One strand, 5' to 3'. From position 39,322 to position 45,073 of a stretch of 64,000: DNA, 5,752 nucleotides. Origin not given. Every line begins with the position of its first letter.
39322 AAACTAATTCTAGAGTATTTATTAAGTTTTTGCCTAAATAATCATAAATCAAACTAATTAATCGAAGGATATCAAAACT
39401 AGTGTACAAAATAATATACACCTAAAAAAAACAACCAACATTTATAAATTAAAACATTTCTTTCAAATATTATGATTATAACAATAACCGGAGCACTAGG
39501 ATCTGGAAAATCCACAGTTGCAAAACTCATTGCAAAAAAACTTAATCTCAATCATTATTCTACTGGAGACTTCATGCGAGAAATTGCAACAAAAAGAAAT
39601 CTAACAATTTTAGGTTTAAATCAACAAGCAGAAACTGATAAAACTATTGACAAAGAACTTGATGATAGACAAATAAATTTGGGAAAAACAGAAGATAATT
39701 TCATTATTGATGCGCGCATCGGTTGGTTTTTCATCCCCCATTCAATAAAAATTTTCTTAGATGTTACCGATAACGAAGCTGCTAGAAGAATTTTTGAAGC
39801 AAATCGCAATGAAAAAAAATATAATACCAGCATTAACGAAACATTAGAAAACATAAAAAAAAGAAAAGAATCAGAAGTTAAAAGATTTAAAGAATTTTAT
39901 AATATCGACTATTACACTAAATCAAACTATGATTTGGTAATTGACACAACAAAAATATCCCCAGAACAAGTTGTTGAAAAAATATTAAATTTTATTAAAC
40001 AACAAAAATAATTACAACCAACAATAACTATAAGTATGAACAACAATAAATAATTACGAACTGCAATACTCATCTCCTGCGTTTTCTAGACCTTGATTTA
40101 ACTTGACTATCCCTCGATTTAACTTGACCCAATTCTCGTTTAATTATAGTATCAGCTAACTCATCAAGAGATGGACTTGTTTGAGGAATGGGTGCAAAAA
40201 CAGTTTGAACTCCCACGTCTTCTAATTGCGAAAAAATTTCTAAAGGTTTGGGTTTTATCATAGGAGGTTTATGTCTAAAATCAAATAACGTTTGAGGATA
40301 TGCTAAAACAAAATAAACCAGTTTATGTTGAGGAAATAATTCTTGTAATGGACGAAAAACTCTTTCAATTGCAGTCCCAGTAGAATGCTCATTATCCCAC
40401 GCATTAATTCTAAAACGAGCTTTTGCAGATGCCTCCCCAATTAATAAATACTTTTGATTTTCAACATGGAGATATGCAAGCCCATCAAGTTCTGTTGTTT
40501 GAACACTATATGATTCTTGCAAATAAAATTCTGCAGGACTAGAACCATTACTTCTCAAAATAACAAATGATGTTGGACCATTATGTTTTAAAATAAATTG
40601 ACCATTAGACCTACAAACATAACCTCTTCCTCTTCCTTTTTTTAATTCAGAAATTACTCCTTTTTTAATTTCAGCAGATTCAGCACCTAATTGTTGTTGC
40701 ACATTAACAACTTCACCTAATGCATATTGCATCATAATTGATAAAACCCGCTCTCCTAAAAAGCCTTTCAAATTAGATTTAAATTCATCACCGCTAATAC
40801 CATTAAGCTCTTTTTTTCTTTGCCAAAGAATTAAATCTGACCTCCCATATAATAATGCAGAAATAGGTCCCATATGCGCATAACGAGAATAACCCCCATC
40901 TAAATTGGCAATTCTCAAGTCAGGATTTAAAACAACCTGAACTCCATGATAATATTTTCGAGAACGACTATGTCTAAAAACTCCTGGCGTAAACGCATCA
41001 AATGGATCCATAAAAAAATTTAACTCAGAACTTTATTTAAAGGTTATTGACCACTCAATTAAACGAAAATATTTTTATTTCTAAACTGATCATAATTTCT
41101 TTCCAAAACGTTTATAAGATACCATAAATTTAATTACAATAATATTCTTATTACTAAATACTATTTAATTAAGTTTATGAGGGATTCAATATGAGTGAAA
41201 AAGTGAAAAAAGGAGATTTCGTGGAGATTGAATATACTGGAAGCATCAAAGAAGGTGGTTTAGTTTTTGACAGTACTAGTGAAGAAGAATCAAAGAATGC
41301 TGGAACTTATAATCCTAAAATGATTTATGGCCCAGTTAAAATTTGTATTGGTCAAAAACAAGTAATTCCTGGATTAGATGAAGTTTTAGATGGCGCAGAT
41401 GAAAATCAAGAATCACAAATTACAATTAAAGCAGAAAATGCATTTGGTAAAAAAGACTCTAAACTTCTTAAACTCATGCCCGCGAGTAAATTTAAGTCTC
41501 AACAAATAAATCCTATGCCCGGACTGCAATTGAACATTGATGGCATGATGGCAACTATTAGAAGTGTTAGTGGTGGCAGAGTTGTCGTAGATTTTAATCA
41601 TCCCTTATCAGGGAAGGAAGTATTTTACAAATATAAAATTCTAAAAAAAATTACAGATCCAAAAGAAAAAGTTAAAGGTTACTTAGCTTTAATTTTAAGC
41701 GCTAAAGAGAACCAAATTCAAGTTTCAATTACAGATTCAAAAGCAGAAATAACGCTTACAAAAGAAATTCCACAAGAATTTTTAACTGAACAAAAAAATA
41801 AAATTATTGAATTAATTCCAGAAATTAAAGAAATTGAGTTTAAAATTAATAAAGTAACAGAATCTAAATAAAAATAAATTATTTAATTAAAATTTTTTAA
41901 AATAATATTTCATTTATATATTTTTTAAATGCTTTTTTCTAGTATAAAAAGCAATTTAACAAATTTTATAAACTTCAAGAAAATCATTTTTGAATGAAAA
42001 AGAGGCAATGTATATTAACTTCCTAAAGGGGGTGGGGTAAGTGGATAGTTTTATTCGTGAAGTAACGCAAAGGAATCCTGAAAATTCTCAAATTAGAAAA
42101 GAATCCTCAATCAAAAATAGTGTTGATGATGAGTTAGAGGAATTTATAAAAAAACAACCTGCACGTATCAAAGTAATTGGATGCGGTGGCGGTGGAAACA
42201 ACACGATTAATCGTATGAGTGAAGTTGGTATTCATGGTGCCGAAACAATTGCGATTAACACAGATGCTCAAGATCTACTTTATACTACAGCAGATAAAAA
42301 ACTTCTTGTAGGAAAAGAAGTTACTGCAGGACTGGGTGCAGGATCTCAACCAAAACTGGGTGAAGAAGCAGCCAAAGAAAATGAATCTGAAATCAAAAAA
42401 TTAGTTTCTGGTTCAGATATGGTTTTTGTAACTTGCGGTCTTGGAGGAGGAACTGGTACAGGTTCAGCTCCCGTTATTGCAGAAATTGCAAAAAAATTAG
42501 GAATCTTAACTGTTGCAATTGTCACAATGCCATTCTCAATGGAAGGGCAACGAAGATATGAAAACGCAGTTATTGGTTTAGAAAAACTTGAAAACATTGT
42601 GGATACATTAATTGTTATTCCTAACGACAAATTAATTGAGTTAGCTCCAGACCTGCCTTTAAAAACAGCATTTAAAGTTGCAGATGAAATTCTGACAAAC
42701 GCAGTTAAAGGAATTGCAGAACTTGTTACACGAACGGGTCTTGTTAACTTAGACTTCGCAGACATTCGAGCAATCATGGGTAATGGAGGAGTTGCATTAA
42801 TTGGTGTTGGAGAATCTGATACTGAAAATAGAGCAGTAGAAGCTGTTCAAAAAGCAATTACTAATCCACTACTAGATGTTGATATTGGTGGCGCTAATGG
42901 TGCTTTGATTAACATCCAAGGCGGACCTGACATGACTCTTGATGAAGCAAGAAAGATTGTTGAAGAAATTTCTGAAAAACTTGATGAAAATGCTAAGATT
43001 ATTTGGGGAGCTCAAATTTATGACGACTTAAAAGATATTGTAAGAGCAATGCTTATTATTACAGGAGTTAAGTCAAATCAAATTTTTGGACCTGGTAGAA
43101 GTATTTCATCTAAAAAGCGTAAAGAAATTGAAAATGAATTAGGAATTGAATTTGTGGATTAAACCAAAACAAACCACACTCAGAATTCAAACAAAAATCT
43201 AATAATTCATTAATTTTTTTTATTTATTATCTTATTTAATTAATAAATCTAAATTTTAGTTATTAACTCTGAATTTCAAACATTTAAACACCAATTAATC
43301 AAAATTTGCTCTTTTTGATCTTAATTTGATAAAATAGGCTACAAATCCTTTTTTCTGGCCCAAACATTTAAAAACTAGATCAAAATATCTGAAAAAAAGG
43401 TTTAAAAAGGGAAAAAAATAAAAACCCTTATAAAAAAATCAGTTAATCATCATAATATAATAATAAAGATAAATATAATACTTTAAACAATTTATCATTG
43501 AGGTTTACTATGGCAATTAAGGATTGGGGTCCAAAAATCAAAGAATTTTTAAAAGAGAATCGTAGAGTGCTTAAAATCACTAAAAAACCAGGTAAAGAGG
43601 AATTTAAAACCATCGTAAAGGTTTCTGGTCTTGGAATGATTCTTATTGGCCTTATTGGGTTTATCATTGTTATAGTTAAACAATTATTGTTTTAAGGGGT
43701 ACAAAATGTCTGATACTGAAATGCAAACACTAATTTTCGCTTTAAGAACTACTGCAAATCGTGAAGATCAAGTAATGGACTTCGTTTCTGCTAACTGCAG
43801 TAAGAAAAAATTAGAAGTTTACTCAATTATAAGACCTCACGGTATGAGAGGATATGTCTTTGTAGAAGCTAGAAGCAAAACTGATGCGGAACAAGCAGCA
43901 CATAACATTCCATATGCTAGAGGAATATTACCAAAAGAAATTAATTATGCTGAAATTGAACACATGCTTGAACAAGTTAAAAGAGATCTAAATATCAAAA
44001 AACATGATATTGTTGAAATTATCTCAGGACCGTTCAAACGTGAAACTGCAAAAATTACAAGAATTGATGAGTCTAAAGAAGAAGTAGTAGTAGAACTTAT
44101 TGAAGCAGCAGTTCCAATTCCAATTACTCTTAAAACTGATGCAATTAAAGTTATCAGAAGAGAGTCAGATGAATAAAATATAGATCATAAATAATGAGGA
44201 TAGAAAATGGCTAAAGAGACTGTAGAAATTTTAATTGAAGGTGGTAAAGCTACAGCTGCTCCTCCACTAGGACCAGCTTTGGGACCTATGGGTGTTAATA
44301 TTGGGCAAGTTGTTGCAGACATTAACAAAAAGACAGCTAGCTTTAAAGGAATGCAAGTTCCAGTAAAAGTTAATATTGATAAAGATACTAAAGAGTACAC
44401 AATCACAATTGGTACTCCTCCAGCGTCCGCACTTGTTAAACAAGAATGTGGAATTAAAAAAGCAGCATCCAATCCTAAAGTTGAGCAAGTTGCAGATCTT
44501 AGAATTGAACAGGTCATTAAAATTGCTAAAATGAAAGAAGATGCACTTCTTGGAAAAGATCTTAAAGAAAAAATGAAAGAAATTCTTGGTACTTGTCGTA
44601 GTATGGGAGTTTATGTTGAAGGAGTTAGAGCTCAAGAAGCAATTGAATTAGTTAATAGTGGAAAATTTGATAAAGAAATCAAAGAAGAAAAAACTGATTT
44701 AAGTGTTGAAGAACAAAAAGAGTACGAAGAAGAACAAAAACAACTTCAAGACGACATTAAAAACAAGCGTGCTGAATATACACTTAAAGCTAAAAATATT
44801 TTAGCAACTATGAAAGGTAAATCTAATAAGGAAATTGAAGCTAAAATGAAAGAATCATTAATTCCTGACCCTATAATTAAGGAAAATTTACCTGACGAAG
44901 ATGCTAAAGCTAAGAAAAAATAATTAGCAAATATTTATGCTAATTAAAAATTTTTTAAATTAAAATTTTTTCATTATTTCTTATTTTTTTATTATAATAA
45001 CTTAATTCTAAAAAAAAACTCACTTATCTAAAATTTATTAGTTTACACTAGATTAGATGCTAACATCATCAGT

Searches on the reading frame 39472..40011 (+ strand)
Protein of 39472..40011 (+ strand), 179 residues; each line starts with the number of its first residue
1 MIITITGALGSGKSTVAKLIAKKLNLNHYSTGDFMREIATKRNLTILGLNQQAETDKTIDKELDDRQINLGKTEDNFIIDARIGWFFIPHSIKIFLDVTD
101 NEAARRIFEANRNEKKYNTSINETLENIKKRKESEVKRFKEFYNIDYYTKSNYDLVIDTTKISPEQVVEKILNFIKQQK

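Call 40: search_protein_families(library=pfam, proteins=[window:39472-40011:+], max_evalue=0.001)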
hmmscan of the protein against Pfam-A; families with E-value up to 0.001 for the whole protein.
window:39472-40011:+ (179 aa): 11 families
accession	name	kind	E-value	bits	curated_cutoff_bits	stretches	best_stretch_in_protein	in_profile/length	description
PF13189.12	Cytidylate_kin2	-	1.4e-19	71.4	28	1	2-161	1-176/176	Cytidylate kinase-like family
PF02224.24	Cytidylate_kin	-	3.8e-18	66.4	26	2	57-177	96-211/211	Cytidylate kinase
PF13207.12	AAA_17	-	1.9e-14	54.6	27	1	6-82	1-79/136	AAA domain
PF13238.12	AAA_18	-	1.5e-13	51.7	29.4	1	3-118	1-119/128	AAA domain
PF00406.28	ADK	-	1.1e-06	29.3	26.8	1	5-52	1-46/151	Adenylate kinase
PF01202.28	SKI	-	1.3e-05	25.8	22.1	1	10-175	2-158/159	Shikimate kinase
PF01712.25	dNK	-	1.3e-05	25.4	27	0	3-30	1-28/203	Deoxynucleoside kinase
PF00485.24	PRK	-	0.00045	20.5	22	0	2-75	1-76/196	Phosphoribulokinase / Uridine kinase family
PF07931.18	CPT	-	0.0006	20.1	22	0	1-56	2-59/172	Chloramphenicol phosphotransferase-like protein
PF13521.12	AAA_28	-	0.00066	20.4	27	0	3-42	2-39/164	AAA domain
PF13671.12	AAA_33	-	0.00095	19.9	27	0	3-81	2-77/143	AAA domain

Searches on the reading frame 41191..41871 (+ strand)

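Call 40: search_protein_families(library=pfam, proteins=[window:41191-41871:+], max_evalue=0.001)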
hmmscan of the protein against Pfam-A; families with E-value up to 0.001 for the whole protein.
window:41191-41871:+ (226 aa): 2 families
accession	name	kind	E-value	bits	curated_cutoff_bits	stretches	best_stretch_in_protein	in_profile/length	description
PF22199.2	FKBP26_IF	-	1.5e-17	63.7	27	1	94-139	1-46/46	FKBP26, IF domain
PF00254.34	FKBP_C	-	1.4e-12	48.2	21.1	1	3-91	3-77/94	FKBP-type peptidyl-prolyl cis-trans isomerase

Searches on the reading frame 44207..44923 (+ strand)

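Call 44: search_protein_families(library=pfam, proteins=[window:44207-44923:+], max_evalue=0.001)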
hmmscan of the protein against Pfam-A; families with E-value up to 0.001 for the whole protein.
window:44207-44923:+ (238 aa): 2 families
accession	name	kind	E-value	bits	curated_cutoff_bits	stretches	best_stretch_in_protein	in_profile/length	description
PF03946.19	Ribosomal_L11_N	-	2.7e-23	81.9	32.9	1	6-62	1-56/58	Ribosomal protein L11, N-terminal domain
PF00298.24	Ribosomal_L11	-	8.7e-21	74.6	21.4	1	70-137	2-69/69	Ribosomal protein L11, RNA binding domain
